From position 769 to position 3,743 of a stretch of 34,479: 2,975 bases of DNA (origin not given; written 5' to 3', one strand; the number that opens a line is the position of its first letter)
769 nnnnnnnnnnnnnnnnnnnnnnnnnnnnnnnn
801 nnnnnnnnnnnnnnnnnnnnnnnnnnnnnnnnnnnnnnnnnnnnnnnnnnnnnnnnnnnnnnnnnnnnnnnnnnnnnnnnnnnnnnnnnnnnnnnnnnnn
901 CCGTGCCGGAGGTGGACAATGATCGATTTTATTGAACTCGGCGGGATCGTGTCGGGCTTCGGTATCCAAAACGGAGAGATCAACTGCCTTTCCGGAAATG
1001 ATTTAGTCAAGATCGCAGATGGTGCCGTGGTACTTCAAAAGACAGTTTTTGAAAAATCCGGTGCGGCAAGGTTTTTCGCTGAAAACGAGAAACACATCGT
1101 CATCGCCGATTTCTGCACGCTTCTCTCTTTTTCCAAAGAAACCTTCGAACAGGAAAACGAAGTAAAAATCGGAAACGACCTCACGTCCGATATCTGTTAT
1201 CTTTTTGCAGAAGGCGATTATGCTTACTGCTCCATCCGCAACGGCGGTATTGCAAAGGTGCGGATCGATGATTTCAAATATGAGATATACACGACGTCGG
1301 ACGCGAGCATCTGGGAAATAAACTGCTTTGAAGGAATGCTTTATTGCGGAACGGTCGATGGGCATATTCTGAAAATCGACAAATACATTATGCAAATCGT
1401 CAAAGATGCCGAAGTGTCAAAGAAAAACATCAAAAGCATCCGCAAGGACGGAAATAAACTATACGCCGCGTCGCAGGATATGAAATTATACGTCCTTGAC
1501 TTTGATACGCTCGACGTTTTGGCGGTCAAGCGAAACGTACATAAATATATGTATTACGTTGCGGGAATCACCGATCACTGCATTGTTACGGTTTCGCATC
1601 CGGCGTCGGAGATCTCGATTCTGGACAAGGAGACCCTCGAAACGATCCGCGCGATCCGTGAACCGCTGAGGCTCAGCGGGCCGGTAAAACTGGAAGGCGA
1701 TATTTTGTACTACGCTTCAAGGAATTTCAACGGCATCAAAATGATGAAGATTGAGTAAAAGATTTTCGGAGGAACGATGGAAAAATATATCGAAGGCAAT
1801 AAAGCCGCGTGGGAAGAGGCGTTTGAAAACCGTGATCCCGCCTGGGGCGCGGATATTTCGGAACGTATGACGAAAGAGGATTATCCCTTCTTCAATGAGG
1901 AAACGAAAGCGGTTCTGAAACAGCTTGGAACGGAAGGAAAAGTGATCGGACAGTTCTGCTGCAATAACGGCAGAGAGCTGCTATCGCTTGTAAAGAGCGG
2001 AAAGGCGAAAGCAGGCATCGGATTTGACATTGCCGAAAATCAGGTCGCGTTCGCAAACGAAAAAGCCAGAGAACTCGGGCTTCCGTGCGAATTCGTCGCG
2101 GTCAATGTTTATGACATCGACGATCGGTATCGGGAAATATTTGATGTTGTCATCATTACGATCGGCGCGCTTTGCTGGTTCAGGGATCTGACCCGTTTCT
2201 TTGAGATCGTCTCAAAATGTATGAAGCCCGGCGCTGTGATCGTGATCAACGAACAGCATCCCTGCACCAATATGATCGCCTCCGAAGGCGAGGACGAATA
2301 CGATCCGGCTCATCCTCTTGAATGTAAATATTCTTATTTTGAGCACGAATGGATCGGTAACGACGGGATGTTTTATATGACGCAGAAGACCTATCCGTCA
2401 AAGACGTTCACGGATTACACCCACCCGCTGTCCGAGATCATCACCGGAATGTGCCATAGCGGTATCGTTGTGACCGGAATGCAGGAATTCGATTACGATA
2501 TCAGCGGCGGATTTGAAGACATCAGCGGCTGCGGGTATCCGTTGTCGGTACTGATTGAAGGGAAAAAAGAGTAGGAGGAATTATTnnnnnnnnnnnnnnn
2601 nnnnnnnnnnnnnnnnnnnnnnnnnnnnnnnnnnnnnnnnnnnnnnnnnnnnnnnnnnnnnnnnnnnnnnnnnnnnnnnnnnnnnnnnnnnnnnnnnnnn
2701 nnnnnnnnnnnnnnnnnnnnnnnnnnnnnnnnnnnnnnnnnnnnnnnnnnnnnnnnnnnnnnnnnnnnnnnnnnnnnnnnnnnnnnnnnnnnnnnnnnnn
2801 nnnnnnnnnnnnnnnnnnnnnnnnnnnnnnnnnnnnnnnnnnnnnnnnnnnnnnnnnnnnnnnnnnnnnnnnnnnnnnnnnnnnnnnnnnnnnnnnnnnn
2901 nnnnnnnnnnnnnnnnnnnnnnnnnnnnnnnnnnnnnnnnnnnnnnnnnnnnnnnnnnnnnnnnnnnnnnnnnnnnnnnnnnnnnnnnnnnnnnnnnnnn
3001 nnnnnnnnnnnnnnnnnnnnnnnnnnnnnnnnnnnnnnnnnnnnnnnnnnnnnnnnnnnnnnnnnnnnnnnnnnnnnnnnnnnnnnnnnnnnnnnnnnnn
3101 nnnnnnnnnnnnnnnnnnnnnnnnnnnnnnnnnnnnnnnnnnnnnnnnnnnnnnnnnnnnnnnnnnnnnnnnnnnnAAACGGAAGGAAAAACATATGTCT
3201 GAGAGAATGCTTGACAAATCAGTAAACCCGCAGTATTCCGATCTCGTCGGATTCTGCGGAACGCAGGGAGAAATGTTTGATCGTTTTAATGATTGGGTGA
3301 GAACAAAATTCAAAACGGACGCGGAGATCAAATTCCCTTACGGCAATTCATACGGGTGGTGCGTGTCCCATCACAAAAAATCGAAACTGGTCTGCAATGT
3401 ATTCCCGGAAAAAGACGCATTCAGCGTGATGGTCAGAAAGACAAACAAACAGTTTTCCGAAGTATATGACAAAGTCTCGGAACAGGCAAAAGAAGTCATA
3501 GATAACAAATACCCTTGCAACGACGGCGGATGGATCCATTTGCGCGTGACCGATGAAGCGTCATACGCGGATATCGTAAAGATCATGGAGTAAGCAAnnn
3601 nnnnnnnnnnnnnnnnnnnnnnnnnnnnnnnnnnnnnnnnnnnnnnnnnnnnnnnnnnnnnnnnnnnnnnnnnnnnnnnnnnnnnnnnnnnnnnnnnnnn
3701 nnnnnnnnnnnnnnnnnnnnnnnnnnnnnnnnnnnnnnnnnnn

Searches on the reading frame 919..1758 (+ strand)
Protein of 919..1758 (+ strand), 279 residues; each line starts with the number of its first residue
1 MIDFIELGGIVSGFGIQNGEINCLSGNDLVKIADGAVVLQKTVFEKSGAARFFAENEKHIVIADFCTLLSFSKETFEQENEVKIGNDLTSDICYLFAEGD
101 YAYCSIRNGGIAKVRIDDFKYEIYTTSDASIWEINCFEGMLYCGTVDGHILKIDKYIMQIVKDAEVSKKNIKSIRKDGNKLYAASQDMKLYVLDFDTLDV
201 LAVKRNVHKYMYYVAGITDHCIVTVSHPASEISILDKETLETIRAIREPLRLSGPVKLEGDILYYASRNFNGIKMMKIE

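Call 36: search_protein_families(library=pfam, proteins=[window:919-1758:+], max_evalue=0.00001)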
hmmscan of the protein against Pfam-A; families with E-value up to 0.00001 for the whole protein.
window:919-1758:+ (279 aa): 1 family
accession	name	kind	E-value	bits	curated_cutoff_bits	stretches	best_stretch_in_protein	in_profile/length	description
PF24796.1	WDR55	-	4.6e-06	26.3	200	1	138-224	19-112/296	WDR55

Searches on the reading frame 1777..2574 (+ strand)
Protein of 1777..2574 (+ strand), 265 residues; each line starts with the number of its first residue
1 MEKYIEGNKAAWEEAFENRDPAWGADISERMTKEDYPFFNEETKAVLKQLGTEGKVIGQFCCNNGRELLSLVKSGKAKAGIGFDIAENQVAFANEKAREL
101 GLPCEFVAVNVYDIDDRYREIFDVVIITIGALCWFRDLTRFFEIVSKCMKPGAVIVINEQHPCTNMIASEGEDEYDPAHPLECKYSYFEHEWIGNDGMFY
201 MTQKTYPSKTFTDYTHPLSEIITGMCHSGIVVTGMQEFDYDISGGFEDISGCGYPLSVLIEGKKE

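Call 36: search_protein_families(library=pfam, proteins=[window:1777-2574:+], max_evalue=0.00001)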
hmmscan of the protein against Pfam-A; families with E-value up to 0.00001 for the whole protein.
window:1777-2574:+ (265 aa): 4 families
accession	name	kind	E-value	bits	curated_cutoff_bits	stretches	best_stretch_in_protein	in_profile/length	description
PF13847.12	Methyltransf_31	-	1e-09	38.7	27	1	62-161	12-113/145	Methyltransferase domain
PF13649.12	Methyltransf_25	-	1.1e-09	39.2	27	1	60-152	4-96/97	Methyltransferase domain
PF08242.18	Methyltransf_12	-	4.9e-09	37.2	30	1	62-155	5-98/98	Methyltransferase domain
PF08241.18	Methyltransf_11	-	7.3e-09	36.6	21.2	1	62-157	5-95/95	Methyltransferase domain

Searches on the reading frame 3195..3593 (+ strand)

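Call 36: search_protein_families(library=pfam, proteins=[window:3195-3593:+], max_evalue=0.00001)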
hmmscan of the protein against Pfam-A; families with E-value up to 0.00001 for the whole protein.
window:3195-3593:+ (132 aa): 1 family
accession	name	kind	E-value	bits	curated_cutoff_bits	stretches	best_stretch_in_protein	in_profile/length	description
PF12663.12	DUF3788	-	2.5e-27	95.8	25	1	11-131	3-124/128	Protein of unknown function (DUF3788)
